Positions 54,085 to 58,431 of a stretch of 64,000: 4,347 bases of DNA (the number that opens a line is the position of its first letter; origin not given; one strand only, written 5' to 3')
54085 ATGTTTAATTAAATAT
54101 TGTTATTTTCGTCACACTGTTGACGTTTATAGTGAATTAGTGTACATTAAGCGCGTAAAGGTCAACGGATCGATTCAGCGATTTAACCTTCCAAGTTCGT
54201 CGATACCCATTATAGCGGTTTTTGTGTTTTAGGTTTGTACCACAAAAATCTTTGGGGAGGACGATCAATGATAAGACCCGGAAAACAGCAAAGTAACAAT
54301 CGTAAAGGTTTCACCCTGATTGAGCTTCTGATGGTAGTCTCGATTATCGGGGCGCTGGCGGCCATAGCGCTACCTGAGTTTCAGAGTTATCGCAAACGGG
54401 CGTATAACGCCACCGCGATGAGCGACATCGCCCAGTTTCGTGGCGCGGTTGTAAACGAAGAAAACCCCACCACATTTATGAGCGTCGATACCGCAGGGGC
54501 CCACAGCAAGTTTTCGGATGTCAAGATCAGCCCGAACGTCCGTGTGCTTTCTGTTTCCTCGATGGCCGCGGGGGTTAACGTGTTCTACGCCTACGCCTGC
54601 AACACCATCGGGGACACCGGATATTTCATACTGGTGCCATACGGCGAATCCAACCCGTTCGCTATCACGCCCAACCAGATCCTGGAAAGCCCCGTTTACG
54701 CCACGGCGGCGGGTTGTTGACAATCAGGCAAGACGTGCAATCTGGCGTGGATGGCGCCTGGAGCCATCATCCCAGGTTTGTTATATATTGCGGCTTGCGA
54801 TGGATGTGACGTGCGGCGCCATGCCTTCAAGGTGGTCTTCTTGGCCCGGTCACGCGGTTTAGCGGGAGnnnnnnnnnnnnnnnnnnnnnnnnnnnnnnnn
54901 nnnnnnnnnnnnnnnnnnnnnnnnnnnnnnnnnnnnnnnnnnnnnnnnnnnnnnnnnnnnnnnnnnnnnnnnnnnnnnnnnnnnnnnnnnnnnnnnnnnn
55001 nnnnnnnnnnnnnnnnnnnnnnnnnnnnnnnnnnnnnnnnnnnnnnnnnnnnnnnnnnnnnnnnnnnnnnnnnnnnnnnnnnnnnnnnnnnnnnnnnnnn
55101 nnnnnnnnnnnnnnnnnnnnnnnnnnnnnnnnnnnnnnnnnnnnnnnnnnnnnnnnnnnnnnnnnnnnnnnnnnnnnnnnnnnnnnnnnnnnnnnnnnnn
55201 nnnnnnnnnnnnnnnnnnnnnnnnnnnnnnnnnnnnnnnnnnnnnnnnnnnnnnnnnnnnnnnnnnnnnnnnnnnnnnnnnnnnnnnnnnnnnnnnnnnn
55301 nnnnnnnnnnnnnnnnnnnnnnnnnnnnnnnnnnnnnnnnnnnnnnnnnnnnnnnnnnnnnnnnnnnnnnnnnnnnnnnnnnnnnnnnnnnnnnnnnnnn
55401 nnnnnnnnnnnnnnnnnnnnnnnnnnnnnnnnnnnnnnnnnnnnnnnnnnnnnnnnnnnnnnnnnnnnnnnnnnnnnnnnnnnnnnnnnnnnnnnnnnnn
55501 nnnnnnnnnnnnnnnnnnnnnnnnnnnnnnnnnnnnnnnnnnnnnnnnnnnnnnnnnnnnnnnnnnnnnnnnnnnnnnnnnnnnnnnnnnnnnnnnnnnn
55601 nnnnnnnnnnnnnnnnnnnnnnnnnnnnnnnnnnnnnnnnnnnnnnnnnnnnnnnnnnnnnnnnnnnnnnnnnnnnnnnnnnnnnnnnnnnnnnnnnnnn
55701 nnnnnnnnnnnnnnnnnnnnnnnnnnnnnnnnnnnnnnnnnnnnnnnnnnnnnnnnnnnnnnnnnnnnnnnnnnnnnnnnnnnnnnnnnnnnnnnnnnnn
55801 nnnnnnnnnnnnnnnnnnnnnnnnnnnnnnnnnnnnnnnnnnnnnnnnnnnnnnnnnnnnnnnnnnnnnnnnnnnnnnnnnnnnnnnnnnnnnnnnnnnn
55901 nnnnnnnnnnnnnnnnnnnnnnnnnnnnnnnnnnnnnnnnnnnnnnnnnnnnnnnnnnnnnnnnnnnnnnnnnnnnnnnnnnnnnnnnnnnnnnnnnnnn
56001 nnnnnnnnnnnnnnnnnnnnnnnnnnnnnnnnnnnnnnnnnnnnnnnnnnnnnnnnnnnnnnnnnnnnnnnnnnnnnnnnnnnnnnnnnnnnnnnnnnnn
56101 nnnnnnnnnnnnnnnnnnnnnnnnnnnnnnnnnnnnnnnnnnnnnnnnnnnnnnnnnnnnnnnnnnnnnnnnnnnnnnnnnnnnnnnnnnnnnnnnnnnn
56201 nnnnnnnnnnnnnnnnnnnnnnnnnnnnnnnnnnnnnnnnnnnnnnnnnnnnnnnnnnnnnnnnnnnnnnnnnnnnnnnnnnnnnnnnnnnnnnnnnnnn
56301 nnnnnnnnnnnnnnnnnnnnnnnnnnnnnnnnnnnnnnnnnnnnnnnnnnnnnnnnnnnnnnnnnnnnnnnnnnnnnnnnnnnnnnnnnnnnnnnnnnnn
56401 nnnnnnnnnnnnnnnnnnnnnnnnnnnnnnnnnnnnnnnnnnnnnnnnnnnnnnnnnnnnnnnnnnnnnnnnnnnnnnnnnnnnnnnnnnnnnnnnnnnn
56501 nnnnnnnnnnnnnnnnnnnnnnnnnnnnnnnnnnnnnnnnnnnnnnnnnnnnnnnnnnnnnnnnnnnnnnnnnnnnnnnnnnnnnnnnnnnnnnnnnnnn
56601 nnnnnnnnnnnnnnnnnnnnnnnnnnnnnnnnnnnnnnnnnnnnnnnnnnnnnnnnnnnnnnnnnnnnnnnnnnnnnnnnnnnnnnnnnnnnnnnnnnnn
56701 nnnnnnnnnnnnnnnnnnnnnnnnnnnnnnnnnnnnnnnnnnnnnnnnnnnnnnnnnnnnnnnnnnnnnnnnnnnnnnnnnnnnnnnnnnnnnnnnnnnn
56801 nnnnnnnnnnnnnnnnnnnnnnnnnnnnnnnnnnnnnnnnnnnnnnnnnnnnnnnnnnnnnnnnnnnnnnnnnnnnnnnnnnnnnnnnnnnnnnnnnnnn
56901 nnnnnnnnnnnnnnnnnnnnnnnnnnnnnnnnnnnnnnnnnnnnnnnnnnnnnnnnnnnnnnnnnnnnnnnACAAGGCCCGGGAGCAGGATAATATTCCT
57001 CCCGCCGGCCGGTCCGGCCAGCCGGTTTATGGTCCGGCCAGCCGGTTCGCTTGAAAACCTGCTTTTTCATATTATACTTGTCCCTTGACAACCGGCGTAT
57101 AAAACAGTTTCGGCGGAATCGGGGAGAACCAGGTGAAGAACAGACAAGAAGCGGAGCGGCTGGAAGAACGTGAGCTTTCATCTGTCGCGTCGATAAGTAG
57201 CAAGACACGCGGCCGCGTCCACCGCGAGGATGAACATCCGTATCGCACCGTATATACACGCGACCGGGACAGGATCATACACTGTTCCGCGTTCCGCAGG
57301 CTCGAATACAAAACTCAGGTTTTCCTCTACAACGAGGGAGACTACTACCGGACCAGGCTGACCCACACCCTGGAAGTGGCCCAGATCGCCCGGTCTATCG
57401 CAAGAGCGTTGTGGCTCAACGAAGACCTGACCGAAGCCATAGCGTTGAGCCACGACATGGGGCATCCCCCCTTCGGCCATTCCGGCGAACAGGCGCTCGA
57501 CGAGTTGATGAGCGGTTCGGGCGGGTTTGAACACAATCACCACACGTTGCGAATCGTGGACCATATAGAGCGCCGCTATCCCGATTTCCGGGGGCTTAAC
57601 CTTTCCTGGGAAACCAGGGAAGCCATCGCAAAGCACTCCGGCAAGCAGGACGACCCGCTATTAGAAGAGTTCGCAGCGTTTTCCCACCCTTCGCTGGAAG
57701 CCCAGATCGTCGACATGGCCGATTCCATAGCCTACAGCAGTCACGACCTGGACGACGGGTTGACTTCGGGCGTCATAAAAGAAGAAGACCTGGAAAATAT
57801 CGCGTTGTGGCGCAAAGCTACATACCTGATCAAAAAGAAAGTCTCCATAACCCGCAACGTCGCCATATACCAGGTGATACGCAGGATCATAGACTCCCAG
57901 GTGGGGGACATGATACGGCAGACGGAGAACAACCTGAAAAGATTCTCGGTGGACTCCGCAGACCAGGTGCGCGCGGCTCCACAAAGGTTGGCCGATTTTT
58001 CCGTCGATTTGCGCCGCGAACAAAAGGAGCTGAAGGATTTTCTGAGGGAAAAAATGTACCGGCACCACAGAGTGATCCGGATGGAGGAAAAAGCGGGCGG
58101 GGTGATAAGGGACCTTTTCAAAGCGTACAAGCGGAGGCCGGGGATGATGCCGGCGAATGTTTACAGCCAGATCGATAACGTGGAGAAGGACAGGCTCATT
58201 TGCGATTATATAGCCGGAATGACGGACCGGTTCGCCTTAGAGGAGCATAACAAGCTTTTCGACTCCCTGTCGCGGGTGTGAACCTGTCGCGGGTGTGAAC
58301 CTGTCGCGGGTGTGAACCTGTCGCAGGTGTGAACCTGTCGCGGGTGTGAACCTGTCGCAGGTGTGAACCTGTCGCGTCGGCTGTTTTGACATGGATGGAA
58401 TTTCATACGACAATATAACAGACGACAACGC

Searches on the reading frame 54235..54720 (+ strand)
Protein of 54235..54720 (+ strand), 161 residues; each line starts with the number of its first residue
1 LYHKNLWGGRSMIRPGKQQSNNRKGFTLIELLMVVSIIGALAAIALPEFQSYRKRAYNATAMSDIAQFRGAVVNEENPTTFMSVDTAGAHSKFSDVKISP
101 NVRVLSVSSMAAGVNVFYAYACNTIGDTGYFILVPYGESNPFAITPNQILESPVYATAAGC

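Call 57: search_protein_families(library=pfam, proteins=[window:54235-54720:+], max_evalue=0.001)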
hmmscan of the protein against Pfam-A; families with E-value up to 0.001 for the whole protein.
window:54235-54720:+ (161 aa): 1 family
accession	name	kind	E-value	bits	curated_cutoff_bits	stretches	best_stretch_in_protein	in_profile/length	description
PF07963.17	N_methyl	-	2.8e-08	33.5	21.2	1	21-46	2-27/27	Prokaryotic N-terminal methylation motif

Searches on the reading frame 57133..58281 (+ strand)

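Call 57: search_protein_families(library=pfam, proteins=[window:57133-58281:+], max_evalue=0.001)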
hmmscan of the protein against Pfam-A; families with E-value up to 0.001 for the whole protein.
window:57133-58281:+ (382 aa): 2 families
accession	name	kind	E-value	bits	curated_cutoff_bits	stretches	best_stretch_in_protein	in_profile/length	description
PF13286.11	HD_assoc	-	4.2e-26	91.7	22.2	1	289-373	3-90/91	Phosphohydrolase-associated domain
PF01966.28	HD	-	1.6e-17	64.3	22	1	75-200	1-114/116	HD domain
